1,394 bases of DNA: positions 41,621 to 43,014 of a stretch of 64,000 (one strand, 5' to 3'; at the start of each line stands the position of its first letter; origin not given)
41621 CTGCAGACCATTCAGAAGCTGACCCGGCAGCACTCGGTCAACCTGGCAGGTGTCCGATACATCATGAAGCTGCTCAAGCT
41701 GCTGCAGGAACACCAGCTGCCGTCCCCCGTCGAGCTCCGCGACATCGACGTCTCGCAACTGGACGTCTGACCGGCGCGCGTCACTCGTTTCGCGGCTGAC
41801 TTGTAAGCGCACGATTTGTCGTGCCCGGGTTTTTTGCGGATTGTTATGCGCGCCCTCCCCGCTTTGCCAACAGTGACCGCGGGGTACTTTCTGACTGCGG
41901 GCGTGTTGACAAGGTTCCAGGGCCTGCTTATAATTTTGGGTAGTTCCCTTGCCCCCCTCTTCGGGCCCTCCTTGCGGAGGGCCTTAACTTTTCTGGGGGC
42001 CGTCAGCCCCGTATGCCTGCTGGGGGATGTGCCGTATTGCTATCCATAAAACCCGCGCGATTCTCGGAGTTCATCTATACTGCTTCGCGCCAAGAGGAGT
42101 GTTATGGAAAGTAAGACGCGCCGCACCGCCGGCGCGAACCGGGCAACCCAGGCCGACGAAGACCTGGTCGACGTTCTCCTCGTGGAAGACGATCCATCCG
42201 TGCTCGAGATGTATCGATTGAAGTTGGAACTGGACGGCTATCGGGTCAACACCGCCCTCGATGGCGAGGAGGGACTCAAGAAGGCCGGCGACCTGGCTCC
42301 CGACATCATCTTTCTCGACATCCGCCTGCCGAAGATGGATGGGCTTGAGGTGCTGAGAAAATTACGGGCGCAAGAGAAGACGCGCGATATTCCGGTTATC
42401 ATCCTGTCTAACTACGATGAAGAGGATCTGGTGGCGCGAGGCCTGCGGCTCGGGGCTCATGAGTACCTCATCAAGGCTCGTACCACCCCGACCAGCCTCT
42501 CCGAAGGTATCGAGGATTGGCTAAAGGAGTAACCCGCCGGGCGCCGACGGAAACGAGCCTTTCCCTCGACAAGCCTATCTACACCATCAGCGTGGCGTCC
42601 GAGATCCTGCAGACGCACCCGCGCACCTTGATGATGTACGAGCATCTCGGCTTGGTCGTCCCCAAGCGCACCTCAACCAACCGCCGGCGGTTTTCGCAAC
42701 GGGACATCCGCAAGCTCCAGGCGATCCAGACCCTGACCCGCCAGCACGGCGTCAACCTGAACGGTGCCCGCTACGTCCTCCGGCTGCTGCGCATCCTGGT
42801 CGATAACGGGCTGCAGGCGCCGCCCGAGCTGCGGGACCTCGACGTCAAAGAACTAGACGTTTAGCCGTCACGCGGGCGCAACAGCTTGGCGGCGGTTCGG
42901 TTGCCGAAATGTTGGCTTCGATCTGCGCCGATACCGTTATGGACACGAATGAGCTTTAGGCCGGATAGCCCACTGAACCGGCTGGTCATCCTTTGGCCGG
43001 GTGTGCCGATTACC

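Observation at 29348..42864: Expansion of HspR-like MerR regulators (five paralogs in 13 kb), two of them fused into CheY-like REC + HspR cassettes in inverted orientation, embedded among stress genes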

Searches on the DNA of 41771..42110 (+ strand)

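Call 32: search_rna_families(source=window, start=41771, end=42110, threshold=evalue, max_evalue=10, show_alignments=2)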
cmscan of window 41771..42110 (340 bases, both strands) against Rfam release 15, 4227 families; matches with E-value up to 10: 5.
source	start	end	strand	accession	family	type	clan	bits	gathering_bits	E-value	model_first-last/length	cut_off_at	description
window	41956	42030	+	RF02837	anti-hemB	Gene; sRNA;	-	13.6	49.5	1.2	1-81/81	no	Burkholderia RNA 7 (anti-hemB)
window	41823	41915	+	RF01293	ACA59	Gene; snRNA; snoRNA; HACA-box;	-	13.2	43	2.1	1-151/151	no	Small nucleolar RNA ACA59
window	41966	41981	+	RF01762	whalefall-1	Gene; sRNA;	-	12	37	2.7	5-20/56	no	Whalefall-1 RNA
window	41959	41984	+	RF00519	suhB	Gene; sRNA;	CL00108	11.4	41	9.9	35-62/77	no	Makes More Granules Regulator RNA (mmgR)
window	42032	42103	+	RF02186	ST7-OT3_4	Gene; lncRNA;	-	11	80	2.7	1-73/73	no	ST7 overlapping transcript 3 conserved region 4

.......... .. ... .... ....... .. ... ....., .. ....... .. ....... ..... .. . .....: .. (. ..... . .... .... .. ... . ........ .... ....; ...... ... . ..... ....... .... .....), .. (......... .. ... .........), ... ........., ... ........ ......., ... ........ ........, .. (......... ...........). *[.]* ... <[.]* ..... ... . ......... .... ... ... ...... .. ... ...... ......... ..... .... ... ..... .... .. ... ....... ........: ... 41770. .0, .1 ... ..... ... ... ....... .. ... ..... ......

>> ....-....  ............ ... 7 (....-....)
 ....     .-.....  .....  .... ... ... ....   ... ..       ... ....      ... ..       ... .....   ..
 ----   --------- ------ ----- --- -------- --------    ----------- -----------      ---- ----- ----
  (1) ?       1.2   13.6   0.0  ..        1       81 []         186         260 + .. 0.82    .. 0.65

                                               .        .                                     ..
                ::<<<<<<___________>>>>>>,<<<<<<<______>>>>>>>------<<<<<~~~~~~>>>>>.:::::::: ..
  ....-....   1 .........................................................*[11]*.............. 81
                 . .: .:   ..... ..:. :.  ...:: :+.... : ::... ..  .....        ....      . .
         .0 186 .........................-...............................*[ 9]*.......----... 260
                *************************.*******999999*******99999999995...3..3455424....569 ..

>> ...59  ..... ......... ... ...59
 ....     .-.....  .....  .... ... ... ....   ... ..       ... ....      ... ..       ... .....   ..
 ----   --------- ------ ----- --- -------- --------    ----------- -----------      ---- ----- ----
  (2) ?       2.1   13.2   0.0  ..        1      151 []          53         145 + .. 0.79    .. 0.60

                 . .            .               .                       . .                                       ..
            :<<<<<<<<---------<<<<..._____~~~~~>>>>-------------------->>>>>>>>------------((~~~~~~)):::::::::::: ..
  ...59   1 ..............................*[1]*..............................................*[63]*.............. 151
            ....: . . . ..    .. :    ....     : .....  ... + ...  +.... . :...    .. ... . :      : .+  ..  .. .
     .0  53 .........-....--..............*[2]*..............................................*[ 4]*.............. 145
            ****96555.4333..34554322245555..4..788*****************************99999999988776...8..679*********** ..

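Call 60: build_rna_model(alignment_id=A5, structure=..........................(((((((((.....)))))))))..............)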
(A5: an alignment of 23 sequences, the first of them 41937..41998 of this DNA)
Model R1 built from alignment A5 (23 sequences, 63 columns); structure: as given.
model positions 62; base pairs 9; branch points 0; effective number of sequences 3.87; information 0.902 bits per position. Calibrated on 0.2 Mb of random sequence (short: E-values are rough).
structure used (alignment columns):
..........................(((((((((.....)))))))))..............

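Call 61: search_with_rna_model(model_id=R1, sources=[window, L040, L041, L042, L044, L045, L046, L047, L048, L049, L050, L051, L052, L053, L054, L055, L056, L057, L058, L059, L060, L061, L062, L063, L064, L065, L066, L067, L068, L069, L070, L071, L072, L073, L074, L075, L076, L077, L078, L079, L080, L082, L083, L032, L038, L004, L009], max_evalue=1)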
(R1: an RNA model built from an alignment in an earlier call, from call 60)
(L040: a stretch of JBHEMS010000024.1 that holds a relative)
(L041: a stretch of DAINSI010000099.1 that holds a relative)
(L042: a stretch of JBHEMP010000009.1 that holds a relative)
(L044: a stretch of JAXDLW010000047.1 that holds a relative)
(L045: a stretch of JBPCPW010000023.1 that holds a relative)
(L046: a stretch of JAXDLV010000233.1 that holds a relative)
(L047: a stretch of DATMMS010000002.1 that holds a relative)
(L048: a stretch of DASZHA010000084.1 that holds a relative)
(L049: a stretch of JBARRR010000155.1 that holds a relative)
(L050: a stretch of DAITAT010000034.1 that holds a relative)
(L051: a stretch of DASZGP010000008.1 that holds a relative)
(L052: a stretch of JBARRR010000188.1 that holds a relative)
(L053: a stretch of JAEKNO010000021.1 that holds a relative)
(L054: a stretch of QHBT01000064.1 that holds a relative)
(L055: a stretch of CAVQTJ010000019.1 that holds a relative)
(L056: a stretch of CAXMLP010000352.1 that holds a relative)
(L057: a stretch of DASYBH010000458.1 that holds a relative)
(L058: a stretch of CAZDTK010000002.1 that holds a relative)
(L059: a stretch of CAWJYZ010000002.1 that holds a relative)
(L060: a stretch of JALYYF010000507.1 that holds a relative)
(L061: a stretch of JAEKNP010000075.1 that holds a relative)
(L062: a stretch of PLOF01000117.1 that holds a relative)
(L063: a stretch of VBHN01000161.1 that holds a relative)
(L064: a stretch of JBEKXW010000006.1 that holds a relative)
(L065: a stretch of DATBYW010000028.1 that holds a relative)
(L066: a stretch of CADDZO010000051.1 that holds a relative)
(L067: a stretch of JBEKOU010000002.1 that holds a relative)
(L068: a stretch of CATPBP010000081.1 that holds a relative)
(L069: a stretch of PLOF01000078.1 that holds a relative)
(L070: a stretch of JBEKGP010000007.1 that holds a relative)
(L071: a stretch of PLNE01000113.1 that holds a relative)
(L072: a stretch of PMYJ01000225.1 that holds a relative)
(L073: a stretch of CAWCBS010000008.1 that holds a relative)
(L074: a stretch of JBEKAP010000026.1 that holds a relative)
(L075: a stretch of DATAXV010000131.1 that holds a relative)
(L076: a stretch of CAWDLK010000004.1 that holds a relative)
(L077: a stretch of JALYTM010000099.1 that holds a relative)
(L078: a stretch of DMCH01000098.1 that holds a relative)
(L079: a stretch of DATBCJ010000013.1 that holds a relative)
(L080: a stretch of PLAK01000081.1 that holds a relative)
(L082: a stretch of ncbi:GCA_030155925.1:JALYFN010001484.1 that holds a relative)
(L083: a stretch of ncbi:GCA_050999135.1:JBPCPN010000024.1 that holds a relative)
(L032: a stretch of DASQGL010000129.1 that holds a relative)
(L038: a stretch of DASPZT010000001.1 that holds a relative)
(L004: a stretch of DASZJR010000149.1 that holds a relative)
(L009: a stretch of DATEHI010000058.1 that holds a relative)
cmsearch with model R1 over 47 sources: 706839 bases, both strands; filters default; matches with E-value up to 1: 14.
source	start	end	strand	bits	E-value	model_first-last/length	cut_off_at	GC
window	41937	41998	+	81.1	1.2e-18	1-62/62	no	0.63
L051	4575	4642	-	22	0.0031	1-62/62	no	0.6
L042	4923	4991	-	21.8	0.0036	1-62/62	no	0.62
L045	8902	8956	-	21.8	0.0036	16-62/62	no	0.67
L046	2264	2335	-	20.6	0.0073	1-62/62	no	0.6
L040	8937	9006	-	19.8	0.012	1-62/62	no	0.64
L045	19323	19358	-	17.8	0.039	27-60/62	no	0.64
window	7875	7935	+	17.2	0.055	1-62/62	no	0.66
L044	8933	8987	-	17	0.063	16-62/62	no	0.69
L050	6285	6349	-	16.8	0.073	1-62/62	no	0.65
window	41964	41983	-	15.7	0.14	28-47/62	no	0.8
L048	9323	9397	-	15.5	0.16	1-62/62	no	0.67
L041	4457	4528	-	14.3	0.32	1-62/62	no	0.65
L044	5457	5476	-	14.2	0.34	28-47/62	no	0.8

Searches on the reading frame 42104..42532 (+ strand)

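Call 3: search_protein_families(library=pfam, proteins=[window:42104-42532:+], max_evalue=0.01)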
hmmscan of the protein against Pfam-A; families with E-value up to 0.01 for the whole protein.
window:42104-42532:+ (142 aa): 2 families
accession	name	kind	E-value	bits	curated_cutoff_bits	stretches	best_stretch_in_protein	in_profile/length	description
PF00072.30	Response_reg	-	5.2e-26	91.4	30.2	1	24-125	1-100/111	Response regulator receiver domain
PF23198.2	PDE8A_N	-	0.0044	17.4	29.6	1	23-101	11-91/147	PDE8A-like, N-terminal domain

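Call 4: search_protein_families(library=ncbifam, proteins=[window:42104-42532:+], max_evalue=0.01)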
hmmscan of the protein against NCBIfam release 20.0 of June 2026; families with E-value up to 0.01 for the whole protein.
window:42104-42532:+ (142 aa): 101 families (the best 25 are shown)
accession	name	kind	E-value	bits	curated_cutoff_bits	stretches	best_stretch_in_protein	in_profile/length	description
TIGR02154.1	PhoB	equivalog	1.5e-23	83.3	296.2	1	23-125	4-106/226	phosphate regulon transcriptional regulator PhoB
NF041733.1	resp_reg_CseB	equivalog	3.6e-22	78.8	350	1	23-128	2-104/228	two-component system response regulator CseB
NF045944.1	ResRegRpaBCyano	equivalog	3.7e-21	75.6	330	1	25-126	1-99/229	response regulator transcription factor RpaB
NF040534.1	resp_reg_YycF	equivalog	4.1e-21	75.3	340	1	24-127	3-103/231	response regulator YycF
NF007135.0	PRK09581.1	equivalog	9.4e-21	74.1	474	1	23-124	4-105/457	PleD family two-component system response regulator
NF008469.0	PRK11361.1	equivalog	9.8e-20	70.7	714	1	23-125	6-106/461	acetoacetate metabolism transcriptional regulator AtoC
NF040689.1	MtrAB_MtrA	equivalog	1.3e-19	70.4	300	1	24-125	1-99/219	MtrAB system response regulator MtrA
NF053854.1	RespRegPhoBBctds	equivalog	6.9e-19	68.1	270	1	24-124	1-100/225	two-component system response regulator PhoB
TIGR01387.1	cztR_silR_copR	subfamily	1.8e-18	67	279.2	1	24-125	1-100/218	heavy metal response regulator transcription factor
NF045991.1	RespRegCtrARhodob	equivalog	8.4e-18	64.9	350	1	24-125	3-102/224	response regulator transcription factor CtrA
NF045505.1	RR_RssB_Pseudo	equivalog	9.8e-18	64.4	700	1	22-125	6-107/394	two-component system response regulator RssB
NF007935.0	PRK10651.1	equivalog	7.5e-17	61.2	250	1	19-125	4-110/216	two-component system response regulator NarL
NF008296.0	PRK11083.1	equivalog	8.7e-17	61.3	273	1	23-125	5-104/228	two-component system response regulator CreB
NF033120.0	vanR_FM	exception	9.5e-17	61.4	460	1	22-127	4-106/231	vancomycin resistance response regulator transcription factor, VanR-F/VanR-M family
NF007969.0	PRK10693.1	equivalog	2.1e-16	59.9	329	1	23-132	9-116/337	two-component system response regulator RssB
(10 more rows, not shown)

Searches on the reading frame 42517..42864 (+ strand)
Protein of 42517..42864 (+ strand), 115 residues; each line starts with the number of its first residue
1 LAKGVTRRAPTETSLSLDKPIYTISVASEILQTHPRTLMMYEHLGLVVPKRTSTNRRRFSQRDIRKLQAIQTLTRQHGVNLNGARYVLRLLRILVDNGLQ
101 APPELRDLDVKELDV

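Call 3: search_protein_families(library=pfam, proteins=[window:42517-42864:+], max_evalue=0.01)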
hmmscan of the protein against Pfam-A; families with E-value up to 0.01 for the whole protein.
window:42517-42864:+ (115 aa): 3 families
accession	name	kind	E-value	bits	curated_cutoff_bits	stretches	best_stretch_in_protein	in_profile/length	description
PF13411.12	MerR_1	-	2.4e-16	60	21.6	1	22-89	1-67/69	MerR HTH family regulatory protein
PF00376.29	MerR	-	2.8e-08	33.9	28.2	1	23-59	1-38/38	MerR family regulatory protein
PF13591.12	MerR_2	-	6e-05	23.2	29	1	27-92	6-70/84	MerR HTH family regulatory protein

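Call 4: search_protein_families(library=ncbifam, proteins=[window:42517-42864:+], max_evalue=0.01)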
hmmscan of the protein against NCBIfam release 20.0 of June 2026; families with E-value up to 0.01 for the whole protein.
window:42517-42864:+ (115 aa): 7 families
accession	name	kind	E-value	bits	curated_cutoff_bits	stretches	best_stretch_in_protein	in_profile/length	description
NF047375.1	HeatShock_HspR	equivalog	3.5e-25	87.8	105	1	19-91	1-73/92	heat shock protein transcriptional repressor HspR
NF047377.1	heat_HspR_dupli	exception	1.7e-21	76.7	300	1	17-92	122-197/214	heat shock protein transcriptional repressor HspR, fused homodimer type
NF050798.1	TF_FtsR_Actino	equivalog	1.4e-07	31.9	150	1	41-88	25-72/223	transcriptional regulator FtsR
NF053740.1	TransRegTnrAGPos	equivalog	5.1e-06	26.6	140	1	17-79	8-69/108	hypothetical protein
TIGR02044.1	CueR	equivalog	0.00017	21.7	147.4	1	36-91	15-70/127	Cu(I)-responsive transcriptional regulator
NF041849.1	trans_regNmlR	equivalog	0.00019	21.5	175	1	24-82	3-61/117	stress response transcriptional regulator NmlR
TIGR01950.1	SoxR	equivalog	0.00049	19.9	116.9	1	37-85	17-64/142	redox-sensitive transcriptional activator SoxR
